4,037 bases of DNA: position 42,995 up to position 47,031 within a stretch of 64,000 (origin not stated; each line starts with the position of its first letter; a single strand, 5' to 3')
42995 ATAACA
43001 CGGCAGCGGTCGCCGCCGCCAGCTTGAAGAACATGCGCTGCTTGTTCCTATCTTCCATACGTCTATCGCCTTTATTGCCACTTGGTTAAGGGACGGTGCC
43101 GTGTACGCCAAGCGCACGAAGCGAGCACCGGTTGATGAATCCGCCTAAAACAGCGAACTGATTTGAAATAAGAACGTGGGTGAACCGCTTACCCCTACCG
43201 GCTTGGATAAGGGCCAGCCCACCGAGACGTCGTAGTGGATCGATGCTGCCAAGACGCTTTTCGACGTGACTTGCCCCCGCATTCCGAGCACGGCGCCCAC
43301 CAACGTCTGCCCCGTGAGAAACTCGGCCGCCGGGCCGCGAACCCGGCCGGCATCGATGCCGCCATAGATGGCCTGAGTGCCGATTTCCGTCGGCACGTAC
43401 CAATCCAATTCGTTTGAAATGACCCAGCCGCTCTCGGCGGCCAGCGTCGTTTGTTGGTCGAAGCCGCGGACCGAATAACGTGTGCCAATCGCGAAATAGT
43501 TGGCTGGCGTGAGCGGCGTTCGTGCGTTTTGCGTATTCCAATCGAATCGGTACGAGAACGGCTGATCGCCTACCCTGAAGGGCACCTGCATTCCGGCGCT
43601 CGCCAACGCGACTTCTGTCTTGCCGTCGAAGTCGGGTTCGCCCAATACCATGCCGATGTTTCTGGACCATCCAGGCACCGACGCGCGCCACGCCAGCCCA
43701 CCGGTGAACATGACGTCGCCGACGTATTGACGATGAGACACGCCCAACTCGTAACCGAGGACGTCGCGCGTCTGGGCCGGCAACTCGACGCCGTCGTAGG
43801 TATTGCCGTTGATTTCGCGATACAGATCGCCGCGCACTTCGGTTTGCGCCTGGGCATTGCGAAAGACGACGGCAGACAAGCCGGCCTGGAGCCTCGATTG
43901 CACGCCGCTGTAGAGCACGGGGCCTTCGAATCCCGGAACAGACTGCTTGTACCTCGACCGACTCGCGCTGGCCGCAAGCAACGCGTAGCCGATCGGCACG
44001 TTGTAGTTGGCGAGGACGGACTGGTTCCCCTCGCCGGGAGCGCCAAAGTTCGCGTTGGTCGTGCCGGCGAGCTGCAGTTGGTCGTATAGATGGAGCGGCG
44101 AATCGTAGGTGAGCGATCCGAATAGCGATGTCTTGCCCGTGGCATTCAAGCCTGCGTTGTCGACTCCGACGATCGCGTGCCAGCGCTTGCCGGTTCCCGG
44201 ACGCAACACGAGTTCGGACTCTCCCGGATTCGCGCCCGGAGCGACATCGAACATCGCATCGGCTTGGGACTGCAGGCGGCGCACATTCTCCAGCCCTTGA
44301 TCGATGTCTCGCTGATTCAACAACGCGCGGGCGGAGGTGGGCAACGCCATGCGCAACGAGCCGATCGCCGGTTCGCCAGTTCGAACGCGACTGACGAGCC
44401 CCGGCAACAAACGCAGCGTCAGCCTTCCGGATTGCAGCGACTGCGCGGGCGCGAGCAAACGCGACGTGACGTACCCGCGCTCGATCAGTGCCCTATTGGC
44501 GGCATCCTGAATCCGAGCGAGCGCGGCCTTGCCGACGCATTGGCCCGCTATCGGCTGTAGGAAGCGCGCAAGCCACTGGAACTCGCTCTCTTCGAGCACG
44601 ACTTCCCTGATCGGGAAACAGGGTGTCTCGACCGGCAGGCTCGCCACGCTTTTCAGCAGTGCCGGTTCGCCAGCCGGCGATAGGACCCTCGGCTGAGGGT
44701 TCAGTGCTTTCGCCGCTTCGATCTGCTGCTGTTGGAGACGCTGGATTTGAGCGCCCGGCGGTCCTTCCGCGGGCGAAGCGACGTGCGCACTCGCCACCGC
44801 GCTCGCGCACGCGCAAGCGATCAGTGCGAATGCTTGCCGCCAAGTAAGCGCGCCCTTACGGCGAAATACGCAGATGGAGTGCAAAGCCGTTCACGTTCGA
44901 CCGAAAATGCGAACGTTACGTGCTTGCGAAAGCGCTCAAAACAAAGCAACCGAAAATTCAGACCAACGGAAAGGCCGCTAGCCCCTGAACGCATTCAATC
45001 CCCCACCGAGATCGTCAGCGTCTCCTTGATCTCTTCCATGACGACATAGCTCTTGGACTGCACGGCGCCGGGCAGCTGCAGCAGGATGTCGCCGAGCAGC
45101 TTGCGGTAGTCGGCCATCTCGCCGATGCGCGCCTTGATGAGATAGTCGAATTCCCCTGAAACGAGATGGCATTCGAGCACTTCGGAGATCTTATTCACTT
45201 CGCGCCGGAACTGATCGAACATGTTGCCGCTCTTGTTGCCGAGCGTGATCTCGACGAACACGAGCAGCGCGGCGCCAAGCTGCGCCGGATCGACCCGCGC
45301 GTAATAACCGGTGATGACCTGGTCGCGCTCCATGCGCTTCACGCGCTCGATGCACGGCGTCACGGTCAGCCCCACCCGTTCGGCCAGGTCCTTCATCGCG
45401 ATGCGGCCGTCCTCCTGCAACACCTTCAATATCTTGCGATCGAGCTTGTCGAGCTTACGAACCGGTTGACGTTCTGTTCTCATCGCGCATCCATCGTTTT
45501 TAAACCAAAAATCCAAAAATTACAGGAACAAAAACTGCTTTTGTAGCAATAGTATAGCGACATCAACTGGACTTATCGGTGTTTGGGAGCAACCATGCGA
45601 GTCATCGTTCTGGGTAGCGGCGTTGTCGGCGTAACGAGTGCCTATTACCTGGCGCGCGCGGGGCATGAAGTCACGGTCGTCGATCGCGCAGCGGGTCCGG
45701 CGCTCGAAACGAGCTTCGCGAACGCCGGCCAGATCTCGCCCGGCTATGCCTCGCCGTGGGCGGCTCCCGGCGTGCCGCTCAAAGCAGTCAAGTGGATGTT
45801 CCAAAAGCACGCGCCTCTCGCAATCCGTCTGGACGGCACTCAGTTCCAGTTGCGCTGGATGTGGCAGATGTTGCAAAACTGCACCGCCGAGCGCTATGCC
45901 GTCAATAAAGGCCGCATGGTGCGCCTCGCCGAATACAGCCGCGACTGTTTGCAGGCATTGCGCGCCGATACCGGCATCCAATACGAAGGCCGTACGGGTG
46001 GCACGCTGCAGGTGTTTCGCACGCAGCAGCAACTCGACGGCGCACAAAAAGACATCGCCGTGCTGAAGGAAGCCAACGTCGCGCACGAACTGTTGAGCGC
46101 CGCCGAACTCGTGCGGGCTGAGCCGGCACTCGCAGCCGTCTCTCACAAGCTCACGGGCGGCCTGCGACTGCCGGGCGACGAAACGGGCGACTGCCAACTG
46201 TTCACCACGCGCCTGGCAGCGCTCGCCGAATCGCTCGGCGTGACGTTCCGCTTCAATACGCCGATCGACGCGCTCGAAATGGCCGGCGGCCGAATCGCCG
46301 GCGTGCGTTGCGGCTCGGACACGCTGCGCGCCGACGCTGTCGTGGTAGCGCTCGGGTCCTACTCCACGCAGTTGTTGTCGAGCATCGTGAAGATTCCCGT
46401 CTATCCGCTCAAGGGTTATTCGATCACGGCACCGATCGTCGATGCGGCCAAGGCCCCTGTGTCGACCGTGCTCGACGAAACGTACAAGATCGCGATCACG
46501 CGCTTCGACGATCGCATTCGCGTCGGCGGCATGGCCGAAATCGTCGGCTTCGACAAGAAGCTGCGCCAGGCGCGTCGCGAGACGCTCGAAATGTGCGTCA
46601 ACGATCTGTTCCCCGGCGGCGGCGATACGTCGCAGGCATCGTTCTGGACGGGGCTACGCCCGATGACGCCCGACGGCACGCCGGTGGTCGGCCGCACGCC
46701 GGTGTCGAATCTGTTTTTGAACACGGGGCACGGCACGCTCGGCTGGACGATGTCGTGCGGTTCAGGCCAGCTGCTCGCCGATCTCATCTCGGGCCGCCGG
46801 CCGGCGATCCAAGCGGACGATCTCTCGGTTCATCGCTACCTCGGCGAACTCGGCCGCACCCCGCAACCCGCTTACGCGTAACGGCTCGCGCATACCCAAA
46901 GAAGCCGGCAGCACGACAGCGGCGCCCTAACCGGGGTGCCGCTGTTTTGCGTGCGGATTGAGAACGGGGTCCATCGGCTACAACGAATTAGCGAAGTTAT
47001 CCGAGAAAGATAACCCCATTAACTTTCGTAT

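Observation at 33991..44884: Two-partner-secretion / CDI-type locus with a non-Burkholderia gene order and an extra gene: cdiB - lipoprotein - cdiA - cdiI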

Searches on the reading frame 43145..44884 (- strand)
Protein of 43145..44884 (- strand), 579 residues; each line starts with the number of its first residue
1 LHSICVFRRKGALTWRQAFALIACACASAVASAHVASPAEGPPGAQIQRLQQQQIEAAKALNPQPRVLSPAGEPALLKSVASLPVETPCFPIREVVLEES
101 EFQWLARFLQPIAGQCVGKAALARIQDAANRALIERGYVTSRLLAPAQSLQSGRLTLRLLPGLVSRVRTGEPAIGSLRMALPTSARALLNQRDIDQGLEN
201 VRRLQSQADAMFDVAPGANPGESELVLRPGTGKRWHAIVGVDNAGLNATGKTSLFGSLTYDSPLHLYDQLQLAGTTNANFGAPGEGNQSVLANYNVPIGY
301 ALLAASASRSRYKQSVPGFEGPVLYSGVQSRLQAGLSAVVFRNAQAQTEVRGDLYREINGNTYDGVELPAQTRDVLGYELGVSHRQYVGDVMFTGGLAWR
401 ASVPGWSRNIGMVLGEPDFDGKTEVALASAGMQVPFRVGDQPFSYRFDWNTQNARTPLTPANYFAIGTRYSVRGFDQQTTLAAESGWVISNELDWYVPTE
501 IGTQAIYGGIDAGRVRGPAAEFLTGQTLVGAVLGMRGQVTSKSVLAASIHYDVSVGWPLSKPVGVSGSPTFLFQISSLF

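Call 7: search_protein_families(library=pfam, proteins=[window:43145-44884:-], max_evalue=0.01)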
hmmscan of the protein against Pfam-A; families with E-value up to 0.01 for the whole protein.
window:43145-44884:- (579 aa): 3 families
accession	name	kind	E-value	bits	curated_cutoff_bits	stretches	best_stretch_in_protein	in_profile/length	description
PF03865.19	ShlB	-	1.7e-68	231.9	22.7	1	221-537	1-311/311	Haemolysin secretion/activation protein ShlB/FhaC/HecB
PF08479.16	POTRA_2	-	4.2e-15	55.8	24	1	90-162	1-76/76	POTRA domain, ShlB-type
PF17287.7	POTRA_3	-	2.6e-08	33.7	27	1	173-207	14-48/56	POTRA domain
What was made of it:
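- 43145..44884 (-): cdiB: TpsB/Omp85-type outer-membrane transporter (579-aa ORF from TTG; the true start may lie a few codons in). Pfam ShlB 1.7e-68, POTRA_2, POTRA_3 (call 7).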

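Call 8: search_protein_families(library=ncbifam, proteins=[window:43145-44884:-], max_evalue=0.01)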
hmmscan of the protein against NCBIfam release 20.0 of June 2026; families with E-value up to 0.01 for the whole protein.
window:43145-44884:- (579 aa): 0 families

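Call 84: find_related_loci(query=window:43145-44884:-, collection=metagenome_contigs, flank=4000)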
Query window:43145-44884:- (579 aa) in metagenome_contigs; peptide patterns used: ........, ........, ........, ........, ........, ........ (x = any residue, [..] = any of these).
269 stretches matched a pattern; 7 encode a relative of the query (tblastn E <= 1e-3); 7 distinct loci.
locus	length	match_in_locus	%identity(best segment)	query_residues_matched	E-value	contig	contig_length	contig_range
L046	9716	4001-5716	66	9-579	0e+0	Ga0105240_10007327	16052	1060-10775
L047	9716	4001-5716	66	9-579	0e+0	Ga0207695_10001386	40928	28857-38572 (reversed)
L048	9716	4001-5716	66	9-579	0e+0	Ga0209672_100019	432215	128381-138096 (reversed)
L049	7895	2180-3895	66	9-579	0e+0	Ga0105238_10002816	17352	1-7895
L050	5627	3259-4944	58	21-579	0e+0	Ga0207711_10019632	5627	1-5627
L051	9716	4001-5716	66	9-579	0e+0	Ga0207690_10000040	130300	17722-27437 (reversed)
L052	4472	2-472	64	423-578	2e-61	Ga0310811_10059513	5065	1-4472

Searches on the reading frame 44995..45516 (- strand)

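Call 11: search_protein_families(library=pfam, proteins=[window:44995-45516:-], max_evalue=0.01)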
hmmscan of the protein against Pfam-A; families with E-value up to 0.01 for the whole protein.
window:44995-45516:- (173 aa): 5 families
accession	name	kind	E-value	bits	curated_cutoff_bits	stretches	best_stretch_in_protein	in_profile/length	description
PF13412.12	HTH_24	-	2e-18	66.2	21.9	1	22-69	1-48/48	Winged helix-turn-helix DNA-binding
PF01037.27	AsnC_trans_reg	-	2.1e-18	66.4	25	1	88-162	1-73/73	Lrp/AsnC ligand binding domain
PF13404.12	HTH_AsnC-type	-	5.2e-18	65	27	1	22-63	1-42/42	AsnC-type helix-turn-helix domain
PF22451.2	NirdL-like_HTH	-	0.00092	19.2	27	0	42-68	20-46/47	Siroheme decarboxylase NirDL-like HTH domain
PF09756.15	DDRGK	-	0.0085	16.2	27.8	0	23-70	98-145/188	DDRGK domain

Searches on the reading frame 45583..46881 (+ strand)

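Call 11: search_protein_families(library=pfam, proteins=[window:45583-46881:+], max_evalue=0.01)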
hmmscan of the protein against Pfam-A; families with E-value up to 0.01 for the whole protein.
window:45583-46881:+ (432 aa): 13 families
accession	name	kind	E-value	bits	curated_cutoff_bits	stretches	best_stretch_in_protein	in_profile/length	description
PF01266.30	DAO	-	2e-84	284.5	27.9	1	6-401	1-353/353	FAD dependent oxidoreductase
PF07992.20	Pyr_redox_2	-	2e-07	31.2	26.1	1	6-39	144-177/291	Pyridine nucleotide-disulphide oxidoreductase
PF00070.33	Pyr_redox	-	2.5e-07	31.5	22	1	6-38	1-33/82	Pyridine nucleotide-disulphide oxidoreductase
PF00890.30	FAD_binding_2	-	1.6e-06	28.1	20.4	1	7-268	2-212/414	FAD binding domain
PF13450.12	NAD_binding_8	-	5e-06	27.1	21.9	1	9-43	1-35/68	NAD(P)-binding Rossmann-like domain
PF03486.20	HI0933_like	-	7.1e-06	26.1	50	0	211-264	115-169/244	HI0933-like protein Rossmann domain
PF01593.30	Amino_oxidase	-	9.1e-06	25.6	19.8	1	207-263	206-260/443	Flavin containing amine oxidoreductase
PF02558.23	ApbA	-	3.2e-05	24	22.2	1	7-37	1-31/150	Ketopantoate reductase PanE/ApbA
PF21799.2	MurD-like_N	-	0.00022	21.9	27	0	6-44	2-40/88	Mur ligase MurD-like, N-terminal domain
PF03721.20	UDPG_MGDP_dh_N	-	0.00024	21.2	27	1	5-35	1-31/187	UDP-glucose/GDP-mannose dehydrogenase family, NAD binding domain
PF01494.25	FAD_binding_3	-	0.00073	19.3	22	1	5-39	2-36/349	FAD binding domain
PF02737.24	3HCDH_N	-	0.0014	19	22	1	7-37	2-32/180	3-hydroxyacyl-CoA dehydrogenase, NAD binding domain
PF13738.12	Pyr_redox_3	-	0.0069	16.1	30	0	6-37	166-197/305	Pyridine nucleotide-disulphide oxidoreductase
